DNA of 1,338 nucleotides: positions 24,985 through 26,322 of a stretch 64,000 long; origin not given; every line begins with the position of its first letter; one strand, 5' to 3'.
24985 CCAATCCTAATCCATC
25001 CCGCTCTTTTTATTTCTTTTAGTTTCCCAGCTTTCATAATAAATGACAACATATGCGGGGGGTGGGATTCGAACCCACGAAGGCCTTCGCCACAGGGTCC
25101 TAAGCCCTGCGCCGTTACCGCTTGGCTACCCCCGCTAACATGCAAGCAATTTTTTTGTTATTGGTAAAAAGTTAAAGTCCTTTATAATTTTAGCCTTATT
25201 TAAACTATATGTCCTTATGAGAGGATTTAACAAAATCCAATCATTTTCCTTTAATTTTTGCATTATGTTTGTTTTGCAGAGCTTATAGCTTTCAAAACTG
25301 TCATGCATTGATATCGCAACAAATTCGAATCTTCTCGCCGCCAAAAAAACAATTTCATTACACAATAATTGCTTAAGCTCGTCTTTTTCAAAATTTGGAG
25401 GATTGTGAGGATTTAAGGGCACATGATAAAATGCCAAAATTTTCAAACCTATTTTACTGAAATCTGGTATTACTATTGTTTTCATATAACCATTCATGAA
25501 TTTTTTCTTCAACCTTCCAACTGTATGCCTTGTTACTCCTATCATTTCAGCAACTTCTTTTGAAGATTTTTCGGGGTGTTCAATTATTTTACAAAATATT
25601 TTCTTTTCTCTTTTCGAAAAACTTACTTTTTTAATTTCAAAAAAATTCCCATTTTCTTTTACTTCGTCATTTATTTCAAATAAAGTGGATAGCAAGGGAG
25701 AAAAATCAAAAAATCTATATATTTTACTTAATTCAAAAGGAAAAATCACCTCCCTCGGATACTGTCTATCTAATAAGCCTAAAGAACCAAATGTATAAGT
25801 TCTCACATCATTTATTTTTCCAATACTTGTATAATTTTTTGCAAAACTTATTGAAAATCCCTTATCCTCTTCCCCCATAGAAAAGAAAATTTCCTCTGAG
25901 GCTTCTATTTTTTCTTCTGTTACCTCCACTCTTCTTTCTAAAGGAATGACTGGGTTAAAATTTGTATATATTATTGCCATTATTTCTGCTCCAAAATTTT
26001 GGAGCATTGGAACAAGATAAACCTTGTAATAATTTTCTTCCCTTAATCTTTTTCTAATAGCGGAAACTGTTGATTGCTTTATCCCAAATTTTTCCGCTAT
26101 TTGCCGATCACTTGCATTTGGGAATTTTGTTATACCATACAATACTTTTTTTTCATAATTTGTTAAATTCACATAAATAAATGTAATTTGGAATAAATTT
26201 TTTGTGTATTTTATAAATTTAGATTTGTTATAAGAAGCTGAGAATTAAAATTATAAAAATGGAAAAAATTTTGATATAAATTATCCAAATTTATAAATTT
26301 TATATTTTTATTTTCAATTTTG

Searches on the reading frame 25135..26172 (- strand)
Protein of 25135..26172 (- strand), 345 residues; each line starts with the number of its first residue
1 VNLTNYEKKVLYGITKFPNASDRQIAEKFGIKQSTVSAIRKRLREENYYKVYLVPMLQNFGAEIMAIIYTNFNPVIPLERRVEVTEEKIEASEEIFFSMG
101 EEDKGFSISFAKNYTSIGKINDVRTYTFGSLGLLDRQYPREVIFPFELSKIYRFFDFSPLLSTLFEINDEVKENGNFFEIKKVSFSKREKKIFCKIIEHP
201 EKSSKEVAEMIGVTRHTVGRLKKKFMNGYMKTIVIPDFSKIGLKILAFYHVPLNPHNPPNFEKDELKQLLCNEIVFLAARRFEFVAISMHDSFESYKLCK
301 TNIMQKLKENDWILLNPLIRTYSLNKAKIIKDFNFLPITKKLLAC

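Call 77: search_protein_families(library=pfam, proteins=[window:25135-26172:-], max_evalue=0.000001)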
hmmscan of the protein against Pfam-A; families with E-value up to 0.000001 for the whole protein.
window:25135-26172:- (345 aa): 3 families
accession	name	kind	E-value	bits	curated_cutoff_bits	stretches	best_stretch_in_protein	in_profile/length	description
PF13384.12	HTH_23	-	6.9e-09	35.7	24.6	0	20-46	18-44/50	Homeodomain-like domain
PF01978.25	TrmB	-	5.1e-08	33.1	25.6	0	1-47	4-50/68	Sugar-specific transcriptional regulator TrmB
PF13412.12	HTH_24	-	1.4e-07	31.4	21.9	0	7-48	5-46/48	Winged helix-turn-helix DNA-binding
